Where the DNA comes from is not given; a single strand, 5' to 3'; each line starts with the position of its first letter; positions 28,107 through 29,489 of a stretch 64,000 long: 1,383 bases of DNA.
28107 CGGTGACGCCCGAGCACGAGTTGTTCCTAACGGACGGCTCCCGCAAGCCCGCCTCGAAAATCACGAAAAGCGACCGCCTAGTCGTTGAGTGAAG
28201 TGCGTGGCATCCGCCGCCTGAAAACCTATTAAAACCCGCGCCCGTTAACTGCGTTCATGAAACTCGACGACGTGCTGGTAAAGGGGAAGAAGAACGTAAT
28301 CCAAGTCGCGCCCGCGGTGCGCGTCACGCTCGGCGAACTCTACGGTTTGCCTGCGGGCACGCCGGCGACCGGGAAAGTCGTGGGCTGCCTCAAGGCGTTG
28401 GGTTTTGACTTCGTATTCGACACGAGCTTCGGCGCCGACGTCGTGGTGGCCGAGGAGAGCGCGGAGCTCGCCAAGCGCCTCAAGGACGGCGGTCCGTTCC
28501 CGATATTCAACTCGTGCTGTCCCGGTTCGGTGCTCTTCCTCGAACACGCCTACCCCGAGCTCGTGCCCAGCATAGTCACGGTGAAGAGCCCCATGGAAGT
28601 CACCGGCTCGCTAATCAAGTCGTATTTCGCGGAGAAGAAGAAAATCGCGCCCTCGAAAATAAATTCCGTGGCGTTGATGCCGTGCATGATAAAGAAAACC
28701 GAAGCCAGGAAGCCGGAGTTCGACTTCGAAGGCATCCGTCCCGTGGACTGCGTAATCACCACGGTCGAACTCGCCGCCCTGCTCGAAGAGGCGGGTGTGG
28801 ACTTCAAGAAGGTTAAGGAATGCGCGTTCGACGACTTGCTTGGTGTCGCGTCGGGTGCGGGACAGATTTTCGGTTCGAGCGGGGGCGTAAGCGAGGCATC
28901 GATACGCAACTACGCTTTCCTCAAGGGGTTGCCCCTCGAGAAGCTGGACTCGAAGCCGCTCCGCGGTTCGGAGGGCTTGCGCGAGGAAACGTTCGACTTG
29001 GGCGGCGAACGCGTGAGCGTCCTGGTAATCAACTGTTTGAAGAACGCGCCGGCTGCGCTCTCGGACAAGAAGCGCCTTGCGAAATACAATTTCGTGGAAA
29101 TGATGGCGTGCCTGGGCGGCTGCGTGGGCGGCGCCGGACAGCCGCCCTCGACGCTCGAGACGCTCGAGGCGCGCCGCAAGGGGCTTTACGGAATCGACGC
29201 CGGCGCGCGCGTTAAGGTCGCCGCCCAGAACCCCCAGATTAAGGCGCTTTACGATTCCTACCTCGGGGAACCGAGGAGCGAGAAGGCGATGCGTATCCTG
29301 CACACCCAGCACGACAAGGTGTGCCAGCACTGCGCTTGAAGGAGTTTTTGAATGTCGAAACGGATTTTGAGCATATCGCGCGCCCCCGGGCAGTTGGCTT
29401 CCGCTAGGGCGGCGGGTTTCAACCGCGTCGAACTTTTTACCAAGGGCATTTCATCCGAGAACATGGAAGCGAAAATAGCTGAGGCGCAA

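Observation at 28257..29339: Stand-alone [FeFe]-hydrogenase H-cluster domain gene in archaeal context, with no maturases in view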

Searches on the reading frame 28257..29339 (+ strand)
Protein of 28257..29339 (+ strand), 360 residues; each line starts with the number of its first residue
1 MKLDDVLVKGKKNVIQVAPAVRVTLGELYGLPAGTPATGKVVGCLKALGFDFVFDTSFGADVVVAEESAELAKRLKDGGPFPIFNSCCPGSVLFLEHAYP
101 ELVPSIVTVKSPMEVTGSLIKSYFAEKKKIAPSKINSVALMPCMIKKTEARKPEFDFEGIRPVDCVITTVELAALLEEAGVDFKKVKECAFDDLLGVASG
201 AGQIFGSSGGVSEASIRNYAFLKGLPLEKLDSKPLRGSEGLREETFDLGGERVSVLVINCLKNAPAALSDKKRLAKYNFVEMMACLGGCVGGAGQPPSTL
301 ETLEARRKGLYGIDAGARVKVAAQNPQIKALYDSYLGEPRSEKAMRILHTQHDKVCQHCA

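Call 3: search_protein_families(library=pfam, proteins=[window:28257-29339:+], max_evalue=0.01)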
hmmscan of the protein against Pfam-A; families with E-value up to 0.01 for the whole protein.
window:28257-29339:+ (360 aa): 2 families
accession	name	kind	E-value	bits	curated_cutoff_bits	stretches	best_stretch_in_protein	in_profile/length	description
PF02906.19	Fe_hyd_lg_C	-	7.3e-78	262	22.1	1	11-293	1-245/245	Iron only hydrogenase large subunit, C-terminal domain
PF02256.22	Fe_hyd_SSU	-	2.6e-15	56.6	24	1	301-353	2-54/56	Iron hydrogenase small subunit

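Call 4: search_protein_families(library=ncbifam, proteins=[window:28257-29339:+], max_evalue=0.01)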
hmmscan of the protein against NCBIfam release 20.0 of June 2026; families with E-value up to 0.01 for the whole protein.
window:28257-29339:+ (360 aa): 4 families
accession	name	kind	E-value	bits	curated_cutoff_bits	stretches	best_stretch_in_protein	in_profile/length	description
NF040763.1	FeFe_hydrog_A6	exception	3.8e-116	388.8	765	1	9-353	221-569/571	NADH-dependent [FeFe] hydrogenase, group A6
TIGR02512.1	FeFe_hydrog_A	subfamily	5.4e-98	328.3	405.95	1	9-296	83-373/375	[FeFe] hydrogenase, group A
NF040762.1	Hydr_FeFe_Clost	exception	2.1e-88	297.4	900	1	9-351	219-570/572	ferredoxin hydrogenase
TIGR04105.1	FeFe_hydrog_B1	subfamily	5.2e-36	124.3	450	1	7-295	218-458/462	monomeric [FeFe] hydrogenase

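Call 5: search_solved_structures(query=window:28257-29339:+, show_alignments=2)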
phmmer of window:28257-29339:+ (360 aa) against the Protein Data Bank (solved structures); distinct sequences matched with E-value up to 0.001: 45.
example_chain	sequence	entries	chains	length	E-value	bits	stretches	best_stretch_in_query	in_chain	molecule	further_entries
8a6t_A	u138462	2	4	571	3.5e-86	292.9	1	11-352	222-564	Electron bifurcating hydrogenase subunit HydA1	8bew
7qv7_D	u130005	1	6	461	1.3e-85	291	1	13-352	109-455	Hydrogen dependent carbon dioxide reductase subunit HydA2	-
8ryh_A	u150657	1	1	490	2.5e-82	280.2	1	9-351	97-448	Periplasmic [Fe] hydrogenase large subunit,Periplasmic [Fe] hydrogenase small subunit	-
9gbu_A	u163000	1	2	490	3.5e-82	279.8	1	9-351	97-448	Periplasmic [Fe] hydrogenase large subunit,Periplasmic [Fe] hydrogenase small subunit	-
9gnk_A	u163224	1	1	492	1.9e-81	277.4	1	9-351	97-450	Periplasmic [Fe] hydrogenase large subunit,Periplasmic [Fe] hydrogenase small subunit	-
8ru6_B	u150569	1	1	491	3.8e-81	276.4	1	9-351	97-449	Periplasmic [Fe] hydrogenase large subunit,CpI,Periplasmic [Fe] hydrogenase small subunit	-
2n0s_A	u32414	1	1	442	1.3e-78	268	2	13-246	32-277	Fe-hydrogenase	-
3lx4_A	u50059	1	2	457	1.7e-78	267.7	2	13-246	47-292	Fe-hydrogenase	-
6gm4_A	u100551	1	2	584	2.1e-78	267.4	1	11-354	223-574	Iron hydrogenase 1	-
4r0v_A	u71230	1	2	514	2.6e-78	267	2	13-246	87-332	Fe-hydrogenase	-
8cjy_A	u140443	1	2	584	2.9e-78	266.9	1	11-354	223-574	Iron hydrogenase 1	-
6gm6_A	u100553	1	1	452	3.8e-78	266.5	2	13-246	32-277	Fe-hydrogenase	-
7q4v_A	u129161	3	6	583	3.8e-78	266.5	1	9-353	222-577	Iron hydrogenase HydA1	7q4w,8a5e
4xdd_A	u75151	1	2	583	3.9e-78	266.5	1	11-354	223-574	Iron hydrogenase 1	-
4xdc_A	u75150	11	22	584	3.9e-78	266.5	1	11-354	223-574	Iron hydrogenase 1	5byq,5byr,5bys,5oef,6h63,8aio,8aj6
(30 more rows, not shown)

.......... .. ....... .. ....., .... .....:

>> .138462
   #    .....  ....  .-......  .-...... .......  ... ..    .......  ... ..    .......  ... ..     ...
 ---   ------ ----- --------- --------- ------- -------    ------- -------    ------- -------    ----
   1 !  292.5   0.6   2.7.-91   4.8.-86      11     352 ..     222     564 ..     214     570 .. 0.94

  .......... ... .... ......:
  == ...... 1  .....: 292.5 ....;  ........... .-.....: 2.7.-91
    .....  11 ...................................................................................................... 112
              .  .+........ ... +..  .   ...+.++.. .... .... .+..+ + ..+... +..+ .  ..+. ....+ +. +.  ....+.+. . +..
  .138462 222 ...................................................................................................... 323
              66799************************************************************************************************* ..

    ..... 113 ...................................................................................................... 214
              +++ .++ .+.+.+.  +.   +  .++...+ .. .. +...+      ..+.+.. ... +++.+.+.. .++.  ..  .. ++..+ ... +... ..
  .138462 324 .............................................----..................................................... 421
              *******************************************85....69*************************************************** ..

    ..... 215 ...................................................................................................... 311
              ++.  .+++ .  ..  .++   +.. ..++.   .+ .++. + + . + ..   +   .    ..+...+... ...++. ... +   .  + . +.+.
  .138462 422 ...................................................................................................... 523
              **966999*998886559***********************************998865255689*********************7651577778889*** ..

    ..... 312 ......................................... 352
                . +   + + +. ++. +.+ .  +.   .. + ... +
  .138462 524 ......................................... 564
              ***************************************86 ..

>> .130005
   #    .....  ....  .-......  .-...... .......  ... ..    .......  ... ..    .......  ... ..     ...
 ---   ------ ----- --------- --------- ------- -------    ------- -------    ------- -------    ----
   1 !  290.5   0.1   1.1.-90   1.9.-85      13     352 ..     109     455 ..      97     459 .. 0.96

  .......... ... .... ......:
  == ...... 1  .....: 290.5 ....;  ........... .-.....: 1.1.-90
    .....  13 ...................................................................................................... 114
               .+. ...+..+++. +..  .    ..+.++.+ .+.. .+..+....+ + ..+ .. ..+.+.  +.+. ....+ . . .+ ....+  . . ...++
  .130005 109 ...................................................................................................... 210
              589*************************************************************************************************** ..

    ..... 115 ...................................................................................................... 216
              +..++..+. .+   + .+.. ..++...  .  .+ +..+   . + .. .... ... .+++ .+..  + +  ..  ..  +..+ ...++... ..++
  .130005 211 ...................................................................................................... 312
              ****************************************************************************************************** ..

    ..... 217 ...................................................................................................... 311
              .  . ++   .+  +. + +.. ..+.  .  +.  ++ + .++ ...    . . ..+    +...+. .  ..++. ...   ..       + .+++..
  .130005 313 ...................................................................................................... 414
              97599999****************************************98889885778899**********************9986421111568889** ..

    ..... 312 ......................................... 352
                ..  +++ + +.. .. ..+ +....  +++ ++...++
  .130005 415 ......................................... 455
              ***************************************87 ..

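Call 6: find_encoding_contigs(protein=window:28257-29339:+, flank=10000, max_places=6)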
Protein window:28257-29339:+ (360 aa): 2 contigs read that carry it; 2 places shown.
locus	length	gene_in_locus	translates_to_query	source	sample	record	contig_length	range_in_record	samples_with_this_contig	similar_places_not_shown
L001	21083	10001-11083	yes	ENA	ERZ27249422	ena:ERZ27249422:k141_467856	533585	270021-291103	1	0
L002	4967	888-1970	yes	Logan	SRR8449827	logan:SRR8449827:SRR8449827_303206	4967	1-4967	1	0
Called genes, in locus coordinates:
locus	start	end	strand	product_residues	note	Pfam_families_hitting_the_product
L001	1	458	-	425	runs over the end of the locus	PF01336:tRNA_anti-codon, PF00152:tRNA-synt_2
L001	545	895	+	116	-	PF01981:PTH2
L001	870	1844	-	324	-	-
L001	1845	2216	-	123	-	PF01870:Hjc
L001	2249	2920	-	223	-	-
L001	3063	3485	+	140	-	PF00571:CBS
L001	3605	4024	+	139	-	-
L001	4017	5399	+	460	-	PF13662:Toprim_4, PF13155:Toprim_2 (weak)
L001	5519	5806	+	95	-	-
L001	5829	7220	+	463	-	PF00158:Sigma54_activat (faint), PF00493:MCM (faint), PF01078:Mg_chelatase, PF05496:RuvB_N (faint), PF00004:AAA (faint), PF07728:AAA_5 (faint)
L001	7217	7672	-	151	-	-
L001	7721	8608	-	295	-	PF23023:Anti-Pycsar_Apyc1 (weak), PF00753:Lactamase_B, PF12706:Lactamase_B_2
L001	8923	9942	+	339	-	PF01078:Mg_chelatase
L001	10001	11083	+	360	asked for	PF02906:Fe_hyd_lg_C, PF02256:Fe_hyd_SSU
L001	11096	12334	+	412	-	PF01261:AP_endonuc_2 (weak)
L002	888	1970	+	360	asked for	PF02906:Fe_hyd_lg_C, PF02256:Fe_hyd_SSU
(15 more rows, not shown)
